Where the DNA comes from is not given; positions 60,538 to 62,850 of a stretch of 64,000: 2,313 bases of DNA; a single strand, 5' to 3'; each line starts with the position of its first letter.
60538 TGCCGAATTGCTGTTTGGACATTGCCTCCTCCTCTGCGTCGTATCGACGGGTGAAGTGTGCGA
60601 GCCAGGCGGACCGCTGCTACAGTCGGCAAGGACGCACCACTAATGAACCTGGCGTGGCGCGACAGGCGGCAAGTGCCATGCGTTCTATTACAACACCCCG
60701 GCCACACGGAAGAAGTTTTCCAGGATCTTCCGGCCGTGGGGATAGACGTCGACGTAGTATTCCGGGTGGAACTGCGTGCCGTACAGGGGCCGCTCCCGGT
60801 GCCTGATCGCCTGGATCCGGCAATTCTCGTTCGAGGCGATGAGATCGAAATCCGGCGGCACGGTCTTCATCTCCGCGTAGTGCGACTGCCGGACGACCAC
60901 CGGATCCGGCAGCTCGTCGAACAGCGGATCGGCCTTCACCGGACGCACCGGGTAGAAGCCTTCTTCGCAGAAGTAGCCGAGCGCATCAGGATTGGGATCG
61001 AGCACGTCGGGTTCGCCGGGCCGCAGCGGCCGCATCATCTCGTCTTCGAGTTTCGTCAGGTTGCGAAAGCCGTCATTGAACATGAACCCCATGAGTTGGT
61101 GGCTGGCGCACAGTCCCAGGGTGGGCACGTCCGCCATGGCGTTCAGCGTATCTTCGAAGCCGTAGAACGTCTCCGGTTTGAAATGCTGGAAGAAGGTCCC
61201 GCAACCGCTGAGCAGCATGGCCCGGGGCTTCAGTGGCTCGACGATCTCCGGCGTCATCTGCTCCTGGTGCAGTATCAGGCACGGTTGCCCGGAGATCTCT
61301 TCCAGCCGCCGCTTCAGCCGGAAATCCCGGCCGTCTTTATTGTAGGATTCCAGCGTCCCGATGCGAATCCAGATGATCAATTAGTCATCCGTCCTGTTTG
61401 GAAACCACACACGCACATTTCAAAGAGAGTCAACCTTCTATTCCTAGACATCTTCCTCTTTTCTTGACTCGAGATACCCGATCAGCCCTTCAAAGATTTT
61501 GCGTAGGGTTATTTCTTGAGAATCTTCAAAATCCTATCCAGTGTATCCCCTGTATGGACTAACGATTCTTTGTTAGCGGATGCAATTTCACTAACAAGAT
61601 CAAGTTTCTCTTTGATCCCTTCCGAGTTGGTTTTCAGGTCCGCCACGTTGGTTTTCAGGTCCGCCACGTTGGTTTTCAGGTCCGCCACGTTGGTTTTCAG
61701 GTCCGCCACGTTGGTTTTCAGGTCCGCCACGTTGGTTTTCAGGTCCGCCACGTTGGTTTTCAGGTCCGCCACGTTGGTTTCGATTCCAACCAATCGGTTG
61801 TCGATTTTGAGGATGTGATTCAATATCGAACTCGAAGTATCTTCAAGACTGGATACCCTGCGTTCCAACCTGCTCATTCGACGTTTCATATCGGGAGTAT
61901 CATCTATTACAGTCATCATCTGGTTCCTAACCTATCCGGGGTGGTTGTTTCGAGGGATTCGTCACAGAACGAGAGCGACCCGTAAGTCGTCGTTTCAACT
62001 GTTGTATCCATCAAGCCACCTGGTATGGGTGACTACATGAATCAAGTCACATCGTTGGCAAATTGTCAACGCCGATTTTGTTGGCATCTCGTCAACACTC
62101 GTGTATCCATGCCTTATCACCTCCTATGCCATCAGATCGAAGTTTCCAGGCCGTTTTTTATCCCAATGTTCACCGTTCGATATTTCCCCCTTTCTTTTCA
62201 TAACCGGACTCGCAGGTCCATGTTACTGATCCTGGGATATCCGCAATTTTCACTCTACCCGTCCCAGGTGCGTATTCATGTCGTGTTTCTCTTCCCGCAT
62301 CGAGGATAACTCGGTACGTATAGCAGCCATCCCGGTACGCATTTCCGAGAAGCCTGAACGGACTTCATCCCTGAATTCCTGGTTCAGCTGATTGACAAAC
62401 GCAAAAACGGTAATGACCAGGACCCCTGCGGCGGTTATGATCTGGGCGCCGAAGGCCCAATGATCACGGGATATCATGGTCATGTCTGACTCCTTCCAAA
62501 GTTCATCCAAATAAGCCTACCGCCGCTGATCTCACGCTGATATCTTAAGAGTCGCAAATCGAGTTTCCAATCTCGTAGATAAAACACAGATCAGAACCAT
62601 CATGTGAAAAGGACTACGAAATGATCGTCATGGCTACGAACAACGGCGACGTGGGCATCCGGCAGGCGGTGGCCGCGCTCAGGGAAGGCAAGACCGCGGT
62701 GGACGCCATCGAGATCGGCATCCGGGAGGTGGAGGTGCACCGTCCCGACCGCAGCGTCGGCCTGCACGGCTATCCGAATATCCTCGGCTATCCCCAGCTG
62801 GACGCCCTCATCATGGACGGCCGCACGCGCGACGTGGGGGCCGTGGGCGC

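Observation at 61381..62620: Low-GC islet: coiled-coil protein with a perfect 21-bp x8 in-frame repeat plus operator-like direct repeats and a small TM/coiled-coil protein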

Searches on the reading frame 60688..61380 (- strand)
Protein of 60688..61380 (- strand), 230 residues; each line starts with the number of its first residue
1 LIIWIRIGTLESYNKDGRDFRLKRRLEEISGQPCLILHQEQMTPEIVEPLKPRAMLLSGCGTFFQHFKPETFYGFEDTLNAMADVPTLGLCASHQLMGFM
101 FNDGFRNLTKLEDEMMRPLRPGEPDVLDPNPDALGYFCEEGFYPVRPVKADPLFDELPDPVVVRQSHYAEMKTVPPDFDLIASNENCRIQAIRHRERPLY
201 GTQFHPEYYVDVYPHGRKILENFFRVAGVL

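Call 6: search_protein_families(library=pfam, proteins=[window:60688-61380:-], max_evalue=1)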
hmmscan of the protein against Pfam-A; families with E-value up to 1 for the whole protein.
window:60688-61380:- (230 aa): 4 families
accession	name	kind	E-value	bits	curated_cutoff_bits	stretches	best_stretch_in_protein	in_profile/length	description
PF00117.34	GATase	-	4.5e-18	66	22.8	1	81-225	68-188/190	Glutamine amidotransferase class-I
PF07722.19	Peptidase_C26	-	0.0008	19.7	20.5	1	153-207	161-219/219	Peptidase C26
PF12475.13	Amdo_NSP_1-3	-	0.064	13.8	25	1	155-196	3-44/54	Amdovirus non-structural protein 1-3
PF12852.13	Cupin_6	-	0.21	11.8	26.7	1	141-181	113-151/183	Cupin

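Call 17: find_encoding_contigs(protein=window:60688-61380:-, flank=10000)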
Protein window:60688-61380:- (230 aa): 2 contigs read that carry it; 2 places shown.
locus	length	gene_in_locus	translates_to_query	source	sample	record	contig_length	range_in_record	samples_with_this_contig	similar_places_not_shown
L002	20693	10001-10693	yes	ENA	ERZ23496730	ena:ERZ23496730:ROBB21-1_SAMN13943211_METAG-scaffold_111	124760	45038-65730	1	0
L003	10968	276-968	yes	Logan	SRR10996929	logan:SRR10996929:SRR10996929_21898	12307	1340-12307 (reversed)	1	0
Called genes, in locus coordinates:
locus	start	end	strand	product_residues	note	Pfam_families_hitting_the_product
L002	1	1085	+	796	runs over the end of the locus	PF00521:DNA_topoisoIV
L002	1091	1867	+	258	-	PF03372:Exo_endo_phos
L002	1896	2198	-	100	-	-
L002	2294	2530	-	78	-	-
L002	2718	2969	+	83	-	-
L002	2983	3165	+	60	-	-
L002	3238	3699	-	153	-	-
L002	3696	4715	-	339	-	-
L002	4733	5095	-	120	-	PF22747:Zn_ribbon_DUF2089, PF09862:DUF2089, PF13556:HTH_30 (weak)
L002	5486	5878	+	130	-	-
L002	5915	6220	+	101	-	-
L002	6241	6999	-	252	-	PF06452:CBM9_1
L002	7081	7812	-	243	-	PF05721:PhyH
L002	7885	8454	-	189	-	PF01112:Asparaginase_2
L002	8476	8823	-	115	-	PF01112:Asparaginase_2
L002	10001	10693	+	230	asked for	PF00117:GATase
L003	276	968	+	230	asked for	PF00117:GATase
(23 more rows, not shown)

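Call 21: find_related_loci(query=window:60688-61380:-, collection=genome_contigs, flank=6000)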
Query window:60688-61380:- (230 aa) in genome_contigs; peptide patterns used: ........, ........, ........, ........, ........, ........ (x = any residue, [..] = any of these).
80 stretches matched a pattern; 59 encode a relative of the query (tblastn E <= 1e-3); 58 distinct loci.
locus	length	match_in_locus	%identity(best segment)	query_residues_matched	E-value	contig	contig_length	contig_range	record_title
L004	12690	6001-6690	97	1-230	3e-153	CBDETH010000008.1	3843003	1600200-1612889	MAG: bacterium isolate a37c322d-fd18-4de0-acdf-9ec38001f2fc genome assembly, contig: contig_8, whole genome shotgun sequ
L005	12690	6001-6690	97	1-230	2e-153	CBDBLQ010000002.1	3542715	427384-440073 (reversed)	MAG: bacterium isolate 7e3eab2d-bf14-4947-a8f9-fc6ddb354d52 genome assembly, contig: contig_2, whole genome shotgun sequ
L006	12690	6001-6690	97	1-230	3e-152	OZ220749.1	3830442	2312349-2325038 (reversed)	MAG: bacterium isolate 072a604d-d951-4d4f-bb27-b5f30d89a258 genome assembly, chromosome: 1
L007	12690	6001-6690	96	1-230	3e-151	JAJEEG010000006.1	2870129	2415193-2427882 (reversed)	MAG: Candidatus Latescibacterota bacterium isolate p16x34bins.14 k141_287726, whole genome shotgun sequence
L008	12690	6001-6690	94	1-230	5e-151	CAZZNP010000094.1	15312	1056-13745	MAG TPA_asm: uncultured Gemmatimonadota bacterium isolate SRP109090_co2_50 genome assembly, contig: NODE_5678_length_153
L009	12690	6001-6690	95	1-230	9e-151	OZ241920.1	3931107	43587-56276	MAG: bacterium isolate c159a2c7-7ae9-43f8-b1c6-a8821b09048b genome assembly, chromosome: 1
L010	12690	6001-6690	93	1-230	1e-149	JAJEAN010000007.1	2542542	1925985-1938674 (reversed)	MAG: Candidatus Latescibacterota bacterium isolate jk18x7bins.54 k141_2599900, whole genome shotgun sequence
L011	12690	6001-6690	93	1-230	8e-149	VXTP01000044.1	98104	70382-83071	MAG: Gemmatimonadetes bacterium isolate SB0665_bin_8 NODE_148_length_98104_cov_13.961244, whole genome shotgun sequence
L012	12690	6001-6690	94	1-230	2e-148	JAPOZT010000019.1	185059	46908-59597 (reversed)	MAG: Gemmatimonadetes bacterium isolate IRC1_bin_16 NODE_69_length_185059_cov_21.1493, whole genome shotgun sequence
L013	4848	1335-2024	90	1-230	9e-146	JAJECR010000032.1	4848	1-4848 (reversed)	MAG: Candidatus Latescibacterota bacterium isolate jk18xAbins.29 k141_1601662, whole genome shotgun sequence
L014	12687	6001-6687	90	1-229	2e-142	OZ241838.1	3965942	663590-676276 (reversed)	MAG: bacterium isolate 834f4656-8c40-439b-be50-31c876aeaf38 genome assembly, chromosome: 1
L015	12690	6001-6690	89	1-230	3e-142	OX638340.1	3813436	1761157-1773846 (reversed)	MAG: uncultured Gemmatimonadota bacterium isolate 6ed59a95-0d5b-4630-9937-108f2708d2fb genome assembly, chromosome: 1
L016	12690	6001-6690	87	1-230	3e-142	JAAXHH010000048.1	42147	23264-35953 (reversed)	MAG: Candidatus Latescibacterota bacterium isolate Plut_88884 unfiltered_Plut_88884_genomic_contig_658988, whole genome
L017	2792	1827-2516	90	1-230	5e-149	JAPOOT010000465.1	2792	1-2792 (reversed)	MAG: Gemmatimonadetes bacterium isolate APA_bin_41 c_000000221673, whole genome shotgun sequence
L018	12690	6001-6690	89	1-230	5e-142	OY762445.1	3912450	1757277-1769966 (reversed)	MAG: bacterium isolate 4d88f91b-64ba-49ef-9c7d-4906d56127d1 genome assembly, chromosome: 1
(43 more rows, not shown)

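Call 46: search_protein_families(library=padloc, proteins=[L012:5384-5614:+, L012:5596-5943:+], max_evalue=0.1)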
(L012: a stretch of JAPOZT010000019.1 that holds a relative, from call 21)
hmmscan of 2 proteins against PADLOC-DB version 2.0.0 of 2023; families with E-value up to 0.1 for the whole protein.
L012:5384-5614:+ (76 aa): 0 families

L012:5596-5943:+ (115 aa): 0 families

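Call 68: search_protein_families(library=pfam, proteins=[L012:5384-5614:+, L012:5596-5943:+], max_evalue=0.1)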
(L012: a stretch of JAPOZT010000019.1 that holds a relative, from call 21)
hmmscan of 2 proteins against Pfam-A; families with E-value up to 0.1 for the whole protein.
L012:5384-5614:+ (76 aa): 1 family
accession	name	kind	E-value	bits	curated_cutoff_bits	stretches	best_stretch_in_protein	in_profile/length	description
PF19731.4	DUF6222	-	0.029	14.9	26.9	1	32-75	4-43/62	Family of unknown function (DUF6222)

L012:5596-5943:+ (115 aa): 0 families

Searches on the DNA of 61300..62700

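Call 26: search_rna_families(source=window, start=61300, end=62700, threshold=evalue, max_evalue=1)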
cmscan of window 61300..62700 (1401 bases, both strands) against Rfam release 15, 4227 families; matches with E-value up to 1: 0.
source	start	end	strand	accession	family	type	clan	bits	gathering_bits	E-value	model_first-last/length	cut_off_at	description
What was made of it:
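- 61920..62249 (-): Conserved 330-nt non-coding spacer between p2 and p1, with no Rfam match. Rfam finds nothing at E<=1 (call 26).
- Tried and rejected: Rfam on the islet found nothing (call 26).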

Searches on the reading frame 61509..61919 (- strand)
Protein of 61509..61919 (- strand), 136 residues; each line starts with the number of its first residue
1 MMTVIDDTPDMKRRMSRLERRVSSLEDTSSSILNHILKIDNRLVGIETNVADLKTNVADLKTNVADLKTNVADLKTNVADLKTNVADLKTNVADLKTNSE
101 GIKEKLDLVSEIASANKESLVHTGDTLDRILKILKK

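Call 6: search_protein_families(library=pfam, proteins=[window:61509-61919:-], max_evalue=1)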
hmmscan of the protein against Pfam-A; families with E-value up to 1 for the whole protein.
window:61509-61919:- (136 aa): 119 families (the best 25 are shown)
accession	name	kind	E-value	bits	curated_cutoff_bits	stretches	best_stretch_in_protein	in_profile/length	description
PF23991.1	DUF7310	-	4.8e-07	30.6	40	1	39-104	1-65/83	Coiled-coil region of unknown function (DUF7310)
PF04012.17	PspA_IM30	-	2.8e-06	27.6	33.9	1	49-119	92-162/220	PspA/IM30 family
PF10046.14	BLOC1_2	-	6.4e-06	26.9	33.4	2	76-134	34-91/96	Biogenesis of lysosome-related organelles complex-1 subunit 2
PF00804.31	Syntaxin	-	6.4e-06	26.5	26.7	1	46-132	7-92/157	Syntaxin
PF06419.17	COG6_N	-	9.5e-06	26.2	27.4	2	52-113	37-98/114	Conserved oligomeric complex COG6, N-terminal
PF05377.16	FlaC_arch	-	2.6e-05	25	27.8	1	45-81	4-40/55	Flagella accessory protein C (FlaC)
PF07321.17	YscO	-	5.7e-05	23.6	28.8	1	49-118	67-136/149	Type III secretion protein YscO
PF04102.17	SlyX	-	7.1e-05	23.8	30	1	40-94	2-56/67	SlyX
PF06810.17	Phage_scaffold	-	9e-05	22.9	35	1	49-122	28-100/170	Phage capsid assembly scaffolding protein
PF11559.13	ADIP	-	0.00011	22.8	34.3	1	18-93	57-132/151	Afadin- and alpha -actinin-Binding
PF25450.1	Rab11-FIP3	-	0.00014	22.5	31.9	2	36-96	56-116/125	Rab11-FIP3-like domain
PF10805.13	DUF2730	-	0.00017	22.1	24.9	1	32-85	38-93/102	Protein of unknown function (DUF2730)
PF11932.13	DUF3450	-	0.00018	21.3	32.6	2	53-130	35-112/241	Protein of unknown function (DUF3450)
PF08700.17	VPS51_Exo84_N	-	0.00019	21.9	24.2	1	42-74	52-84/87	Vps51/EXO84/COG1 N-terminal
PF05531.17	NPV_P10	-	0.0002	22.2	29.8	1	42-95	5-61/75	Nucleopolyhedrovirus P10 protein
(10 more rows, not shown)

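Call 7: search_protein_families(library=phrogs, proteins=[window:61509-61919:-], max_evalue=1)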
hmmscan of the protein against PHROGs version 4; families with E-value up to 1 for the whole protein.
window:61509-61919:- (136 aa): 150 families (the best 25 are shown)
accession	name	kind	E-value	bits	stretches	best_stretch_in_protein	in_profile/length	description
phrog_7599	-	unknown function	7.3e-14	53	2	38-105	18-83/95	-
phrog_3961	-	unknown function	4.1e-09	37.4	2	15-84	33-105/112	-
phrog_3556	-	unknown function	1.6e-07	31.7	2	53-105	172-225/276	-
phrog_30105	-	unknown function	4e-07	30.5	1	12-98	5-91/307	-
phrog_5553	-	unknown function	4.3e-07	31.1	1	52-130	11-89/114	-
phrog_8488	-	unknown function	1.4e-06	29.3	2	46-94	4-61/119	-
phrog_16040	-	head and packaging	1.7e-06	27.3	1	12-106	173-266/1254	virion structural protein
phrog_19577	-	head and packaging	3e-06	27.6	1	10-126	83-198/378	minor head protein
phrog_38539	-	unknown function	6.5e-06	27.4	2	16-81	4-66/70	-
phrog_6324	-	unknown function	1.2e-05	26.6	2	7-44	27-64/94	-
phrog_937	-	other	1.5e-05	26.3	1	16-102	7-84/115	hemolysin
phrog_4704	-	tail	4.7e-05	23.2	1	7-111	18-120/625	tail length tape measure protein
phrog_1397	-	unknown function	6.9e-05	24.1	1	61-108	39-86/116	-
phrog_1766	-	tail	0.00011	23.4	1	53-99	74-119/127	tail fiber protein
phrog_77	-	DNA, RNA and nucleotide metabolism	0.00012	21.8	1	14-117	693-797/967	SbcC-like subunit of palindrome specific endonuclease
phrog_1193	-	other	0.00037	21.4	1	66-108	3-45/76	hemolysin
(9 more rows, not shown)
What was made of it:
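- There are weak PHROG hits to 'hemolysin' families (phrog_937 at 1.5e-5, phrog_1193 at 3.7e-4) among 150 coiled-coil hits (call 7).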

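Call 9: find_homologous_proteins(query=window:61509-61919:-, max_evalue=0.001)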
Query window:61509-61919:- (136 aa): 53 proteins with E <= 0.001 among 6175 candidates.
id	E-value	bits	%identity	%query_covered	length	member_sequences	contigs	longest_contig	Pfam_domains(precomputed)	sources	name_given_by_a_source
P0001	4.2e-23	100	59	47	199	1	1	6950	PF25450.2,PF07926.18,PF26561.1,PF04728.19,PF06005.19,PF08614.17,PF11559.14,PF25762.2,PF00038.27,PF23649.2,PF19220.7,PF07889.18,PF24161.2,PF04977.21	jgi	-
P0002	3.3e-22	97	75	39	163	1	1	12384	PF25994.1,PF04513.18,PF11559.14,PF10805.15,PF06810.18,PF04012.18,PF05701.17,PF26561.1,PF24161.2,PF04977.21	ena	-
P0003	2.4e-20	91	60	46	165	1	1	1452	PF11559.14,PF26561.1,PF24161.2,PF10473.15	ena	-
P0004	7.1e-14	70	53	59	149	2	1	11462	PF25994.1,PF10805.15,PF06810.18,PF26561.1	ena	-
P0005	2.0e-12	65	56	43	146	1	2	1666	PF24161.2,PF04728.19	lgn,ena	-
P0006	3.1e-12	65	52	40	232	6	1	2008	PF25994.1,PF16331.11,PF25450.2,PF02403.28,PF27605.1,PF26561.1,PF04728.19,PF13166.13,PF10473.15,PF05377.18,PF06005.19,PF08614.17,PF10805.15,PF28256.1,PF28447.1,PF23649.2,PF19220.7,PF23177.2,PF24161.2,PF04977.21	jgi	jgi:regulator of replication initiation timing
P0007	9.2e-12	63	43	68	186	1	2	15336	PF25994.1,PF16331.11,PF09726.15,PF25450.2,PF27605.1,PF27645.1,PF04728.19,PF00170.27,PF06005.19,PF08614.17,PF11559.14,PF01166.24,PF19220.7,PF24161.2,PF24319.3,PF04977.21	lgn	-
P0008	1.4e-11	63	54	43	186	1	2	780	PF25994.1,PF13851.12,PF06005.19,PF11559.14,PF02403.28,PF26561.1,PF24161.2,PF04977.21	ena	-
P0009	1.4e-11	63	55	43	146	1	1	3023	PF07889.18,PF24161.2,PF04728.19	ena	-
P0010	9.5e-11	60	51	51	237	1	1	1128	-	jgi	jgi:hypothetical protein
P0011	1.1e-10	60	52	52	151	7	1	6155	PF28231.1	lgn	-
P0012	2.6e-10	58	49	51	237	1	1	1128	-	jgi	jgi:archaellum component FlaC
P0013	1.0e-9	57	50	43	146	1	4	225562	PF07889.18,PF04728.19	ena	-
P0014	1.0e-9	57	50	43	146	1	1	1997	PF07889.18,PF04728.19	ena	-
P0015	1.5e-9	56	64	35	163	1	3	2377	-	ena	-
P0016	5.8e-9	54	59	46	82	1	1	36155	-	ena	-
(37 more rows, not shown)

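Call 10: find_encoding_contigs(protein=window:61509-61919:-, flank=10000)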
Protein window:61509-61919:- (136 aa): no gene with exactly this product is on record in the collection.

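Call 12: find_encoding_contigs(protein=P0016, flank=10000)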
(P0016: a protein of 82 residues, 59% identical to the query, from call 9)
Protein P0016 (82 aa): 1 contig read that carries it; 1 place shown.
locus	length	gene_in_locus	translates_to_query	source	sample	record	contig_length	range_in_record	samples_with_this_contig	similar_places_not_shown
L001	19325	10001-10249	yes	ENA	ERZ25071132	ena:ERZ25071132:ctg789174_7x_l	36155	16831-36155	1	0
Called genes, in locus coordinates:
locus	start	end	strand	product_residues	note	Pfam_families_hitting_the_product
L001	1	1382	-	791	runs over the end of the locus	PF12704:MacB_PCD, PF02687:FtsX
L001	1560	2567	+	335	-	PF01717:Meth_synt_2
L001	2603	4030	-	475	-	PF00939:Na_sulph_symp, PF03600:CitMHS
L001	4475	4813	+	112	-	PF12760:Zn_ribbon_IS1595 (weak)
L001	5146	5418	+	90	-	PF12762:DDE_Tnp_IS1595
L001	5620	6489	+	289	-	PF26915:Phage_P4_cII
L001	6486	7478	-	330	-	-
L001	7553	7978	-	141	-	PF01844:HNH, PF14279:HNH_5 (weak)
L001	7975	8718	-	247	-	PF01555:N6_N4_Mtase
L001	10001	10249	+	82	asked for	-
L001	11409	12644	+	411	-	PF00872:Transposase_mut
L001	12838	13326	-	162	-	-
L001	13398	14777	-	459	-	-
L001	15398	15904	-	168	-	PF02384:N6_Mtase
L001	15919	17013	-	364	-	PF12161:HsdM_N, PF02384:N6_Mtase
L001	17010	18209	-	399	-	PF13166:AAA_13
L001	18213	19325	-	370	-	?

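Call 46: search_protein_families(library=padloc, proteins=[window:61509-61919:-], max_evalue=0.1)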
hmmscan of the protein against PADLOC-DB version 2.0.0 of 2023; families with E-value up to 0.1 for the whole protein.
window:61509-61919:- (136 aa): 47 families (the best 25 are shown)
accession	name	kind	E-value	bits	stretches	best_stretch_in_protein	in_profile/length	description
PDLC03863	LmuB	-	3e-06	24.2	1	23-118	337-433/610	-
PDLC00006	DruC1|DruC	-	3.5e-06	23.8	1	12-121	167-276/626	Unknown function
PDLC00580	JetC3|JetC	-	4.9e-05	19.8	1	12-114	311-413/1068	DUF3584 domain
PDLC02722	PbeC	-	5.6e-05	20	1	8-126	373-495/643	PbeC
PDLC00550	JetC2|JetC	-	7.3e-05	18.7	1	9-130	301-423/1355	DUF3584 domain; MukB-like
PDLC03865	LmuB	-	9.1e-05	18.8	1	18-126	549-667/1007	-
PDLC00551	JetC2|JetC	-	9.3e-05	18.4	1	11-117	886-990/1365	DUF3584 domain; MukB-like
PDLC02714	PbeC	-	0.00012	19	1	10-101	386-478/651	PbeC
PDLC00025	DruG2|DruG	-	0.00013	18.7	1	17-116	311-428/704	Unknown function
PDLC02741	PbeC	-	0.00014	18.5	1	10-110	361-462/644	PbeC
PDLC00581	JetC3|JetC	-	0.00019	17.4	1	11-119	752-857/1473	DUF3584 domain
PDLC00507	JetC1|JetC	-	0.0002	17.8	1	10-117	729-836/1215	DUF3584 domain; MukB-like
PDLC00262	LmuB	-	0.00022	18.2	1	11-104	189-282/588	AAA ATPase domain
PDLC00582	JetC3|JetC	-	0.00024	17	1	12-116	492-599/1472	DUF3584 domain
PDLC02731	PbeC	-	0.0003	17.8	1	13-135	384-503/645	PbeC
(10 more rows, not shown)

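Call 50: search_protein_families(library=pfam, proteins=[P0016], max_evalue=10)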
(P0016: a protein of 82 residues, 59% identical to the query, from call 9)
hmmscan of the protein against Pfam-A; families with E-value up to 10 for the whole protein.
P0016 (82 aa): 2 families
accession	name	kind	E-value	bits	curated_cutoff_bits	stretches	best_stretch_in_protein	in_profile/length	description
PF05531.17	NPV_P10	-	0.048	14.6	29.8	1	24-81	6-66/75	Nucleopolyhedrovirus P10 protein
PF01519.22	DUF16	-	0.16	12.9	40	1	21-82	33-94/104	Protein of unknown function DUF16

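Call 64: predict_structure(protein=window:61509-61919:-)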
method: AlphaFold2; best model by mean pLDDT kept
length: 136 residues; sequences in the alignment: 1
mean_pLDDT: 95.4   pTM: 0.52
mean pLDDT of the five models: 95.4, 94.2, 94.1, 93.9, 93.8
residues with pLDDT >= 90: 126; 70-90: 5; 50-70: 4; < 50: 1
segments of 3 or more residues with pLDDT < 50: none
pLDDT, mean of each block of 10 residues (from residue 1): 73 95 97 98 98 98 98 98 98 98 98 97 96 91
secondary structure, 60 per line:
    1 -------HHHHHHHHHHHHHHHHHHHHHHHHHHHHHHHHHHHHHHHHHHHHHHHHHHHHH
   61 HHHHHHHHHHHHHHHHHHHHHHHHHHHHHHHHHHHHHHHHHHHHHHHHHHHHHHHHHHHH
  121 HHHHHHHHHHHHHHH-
elements in order: H8-135
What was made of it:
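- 61509..61919 (-): p1: 136-aa soluble coiled-coil protein with no TM segment or signal peptide. It is a mosaic of a 47-aa N-terminal part, 7 TNVADLK heptads and a 40-aa C-terminal module. AF2 predicts a single helix over residues 8-135, mean pLDDT 95.4 (call 64).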

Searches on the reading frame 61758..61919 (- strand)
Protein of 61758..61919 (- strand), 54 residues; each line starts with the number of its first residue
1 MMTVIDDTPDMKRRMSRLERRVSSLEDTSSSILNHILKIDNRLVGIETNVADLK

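Call 50: search_protein_families(library=pfam, proteins=[window:61758-61919:-], max_evalue=10)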
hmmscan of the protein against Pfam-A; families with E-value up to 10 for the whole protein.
seq(54 aa): 5 families
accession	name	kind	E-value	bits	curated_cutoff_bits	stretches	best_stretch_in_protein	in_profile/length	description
PF23991.1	DUF7310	-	0.043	14.7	40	1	5-31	29-55/83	Coiled-coil region of unknown function (DUF7310)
PF24426.1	HTH_NDX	-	0.087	13.2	27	1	5-38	13-46/65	NDX Homeobox-like domain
PF13864.11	Enkurin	-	0.097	13.6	23.6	1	2-29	58-85/92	Calmodulin-binding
PF05377.16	FlaC_arch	-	0.13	13.2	27.8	1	14-53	1-40/55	Flagella accessory protein C (FlaC)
PF06825.17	HSBP1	-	0.17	12.2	28.6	2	10-27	31-48/51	Heat shock factor binding protein 1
